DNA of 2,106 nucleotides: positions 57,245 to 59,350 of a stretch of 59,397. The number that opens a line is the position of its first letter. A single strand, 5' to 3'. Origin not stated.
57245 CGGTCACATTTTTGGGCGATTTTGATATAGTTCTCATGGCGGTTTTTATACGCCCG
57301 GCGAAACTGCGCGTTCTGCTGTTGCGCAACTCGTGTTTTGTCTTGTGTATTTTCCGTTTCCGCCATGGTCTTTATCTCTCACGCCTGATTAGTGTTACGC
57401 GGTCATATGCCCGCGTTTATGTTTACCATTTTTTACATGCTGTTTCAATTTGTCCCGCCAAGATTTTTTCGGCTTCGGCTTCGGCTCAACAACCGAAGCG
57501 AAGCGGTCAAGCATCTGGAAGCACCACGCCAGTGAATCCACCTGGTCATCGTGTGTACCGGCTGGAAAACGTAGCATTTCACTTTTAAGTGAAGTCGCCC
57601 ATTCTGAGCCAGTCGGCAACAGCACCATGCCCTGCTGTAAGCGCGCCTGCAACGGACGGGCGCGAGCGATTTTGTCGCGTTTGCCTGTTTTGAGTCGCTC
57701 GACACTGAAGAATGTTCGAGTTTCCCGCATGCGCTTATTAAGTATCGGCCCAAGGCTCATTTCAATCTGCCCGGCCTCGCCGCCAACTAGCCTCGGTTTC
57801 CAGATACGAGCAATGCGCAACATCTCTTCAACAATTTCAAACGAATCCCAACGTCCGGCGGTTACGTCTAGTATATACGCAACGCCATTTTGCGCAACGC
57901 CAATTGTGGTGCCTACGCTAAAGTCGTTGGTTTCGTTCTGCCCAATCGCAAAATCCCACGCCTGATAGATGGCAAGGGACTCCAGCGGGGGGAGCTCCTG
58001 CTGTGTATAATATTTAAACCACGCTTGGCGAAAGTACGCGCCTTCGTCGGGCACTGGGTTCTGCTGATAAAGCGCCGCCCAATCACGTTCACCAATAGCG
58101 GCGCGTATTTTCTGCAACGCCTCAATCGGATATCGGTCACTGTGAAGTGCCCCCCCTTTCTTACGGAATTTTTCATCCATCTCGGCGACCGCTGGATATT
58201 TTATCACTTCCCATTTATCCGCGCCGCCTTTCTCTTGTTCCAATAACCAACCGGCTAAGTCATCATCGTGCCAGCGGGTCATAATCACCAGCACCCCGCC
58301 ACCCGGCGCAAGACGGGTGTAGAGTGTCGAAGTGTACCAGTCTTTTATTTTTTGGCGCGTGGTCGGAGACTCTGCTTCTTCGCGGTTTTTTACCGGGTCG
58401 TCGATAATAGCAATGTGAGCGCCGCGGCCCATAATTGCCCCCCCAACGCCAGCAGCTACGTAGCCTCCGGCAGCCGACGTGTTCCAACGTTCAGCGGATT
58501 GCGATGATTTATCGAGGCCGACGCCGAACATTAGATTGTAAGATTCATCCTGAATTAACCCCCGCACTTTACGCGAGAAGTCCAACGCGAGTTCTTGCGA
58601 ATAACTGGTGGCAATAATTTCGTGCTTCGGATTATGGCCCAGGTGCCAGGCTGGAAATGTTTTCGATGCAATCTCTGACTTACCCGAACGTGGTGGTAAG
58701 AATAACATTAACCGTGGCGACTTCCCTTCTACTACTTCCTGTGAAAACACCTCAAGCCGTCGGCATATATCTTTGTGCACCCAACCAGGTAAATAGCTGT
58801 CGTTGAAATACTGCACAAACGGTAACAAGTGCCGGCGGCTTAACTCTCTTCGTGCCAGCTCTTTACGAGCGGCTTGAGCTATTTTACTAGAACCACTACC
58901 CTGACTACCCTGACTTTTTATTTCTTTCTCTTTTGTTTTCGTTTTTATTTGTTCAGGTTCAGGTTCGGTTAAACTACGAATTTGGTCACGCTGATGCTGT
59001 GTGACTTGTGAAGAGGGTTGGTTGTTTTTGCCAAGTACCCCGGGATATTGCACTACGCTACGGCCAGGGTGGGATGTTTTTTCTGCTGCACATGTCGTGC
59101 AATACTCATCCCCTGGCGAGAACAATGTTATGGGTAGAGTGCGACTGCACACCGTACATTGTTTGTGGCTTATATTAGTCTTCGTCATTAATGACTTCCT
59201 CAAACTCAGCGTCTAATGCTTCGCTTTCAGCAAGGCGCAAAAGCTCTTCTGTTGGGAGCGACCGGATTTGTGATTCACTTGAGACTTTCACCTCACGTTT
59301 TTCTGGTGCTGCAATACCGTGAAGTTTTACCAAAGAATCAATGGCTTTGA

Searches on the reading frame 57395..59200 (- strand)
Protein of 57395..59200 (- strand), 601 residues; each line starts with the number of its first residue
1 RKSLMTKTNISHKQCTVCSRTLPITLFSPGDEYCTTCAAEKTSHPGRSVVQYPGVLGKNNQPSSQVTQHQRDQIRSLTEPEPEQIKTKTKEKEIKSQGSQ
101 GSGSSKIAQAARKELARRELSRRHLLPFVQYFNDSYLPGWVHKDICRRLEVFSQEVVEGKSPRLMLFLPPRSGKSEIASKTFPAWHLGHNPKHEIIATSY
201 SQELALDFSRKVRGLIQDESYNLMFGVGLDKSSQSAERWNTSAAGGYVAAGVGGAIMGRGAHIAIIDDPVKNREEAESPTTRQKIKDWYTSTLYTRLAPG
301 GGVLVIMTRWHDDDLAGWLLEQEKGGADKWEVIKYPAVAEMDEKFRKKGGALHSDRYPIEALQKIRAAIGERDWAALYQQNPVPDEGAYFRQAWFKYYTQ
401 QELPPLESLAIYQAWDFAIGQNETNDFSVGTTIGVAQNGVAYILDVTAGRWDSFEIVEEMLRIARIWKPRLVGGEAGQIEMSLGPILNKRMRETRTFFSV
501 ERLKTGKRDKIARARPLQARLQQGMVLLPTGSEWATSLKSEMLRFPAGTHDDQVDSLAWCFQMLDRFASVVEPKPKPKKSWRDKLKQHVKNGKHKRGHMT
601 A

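Call 12: search_protein_families(library=phrogs, proteins=[window:57395-59200:-], max_evalue=0.00001)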
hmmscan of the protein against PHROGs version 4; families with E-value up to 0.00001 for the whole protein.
window:57395-59200:- (601 aa): 6 families
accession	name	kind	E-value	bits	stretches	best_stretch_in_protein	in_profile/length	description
phrog_38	-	head and packaging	4.8e-124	416.7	1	68-587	218-722/760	terminase large subunit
phrog_4758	-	head and packaging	2.9e-70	237.3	1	105-342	5-240/243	terminase large subunit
phrog_30251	-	head and packaging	9.8e-32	111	1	109-458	10-349/799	terminase large subunit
phrog_5573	-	head and packaging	1.4e-30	107.6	1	321-558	3-228/250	terminase large subunit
phrog_979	-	head and packaging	1.7e-15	57.7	1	385-584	411-621/642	terminase large subunit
phrog_12171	-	head and packaging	2.3e-08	35.1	1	503-566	35-97/110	terminase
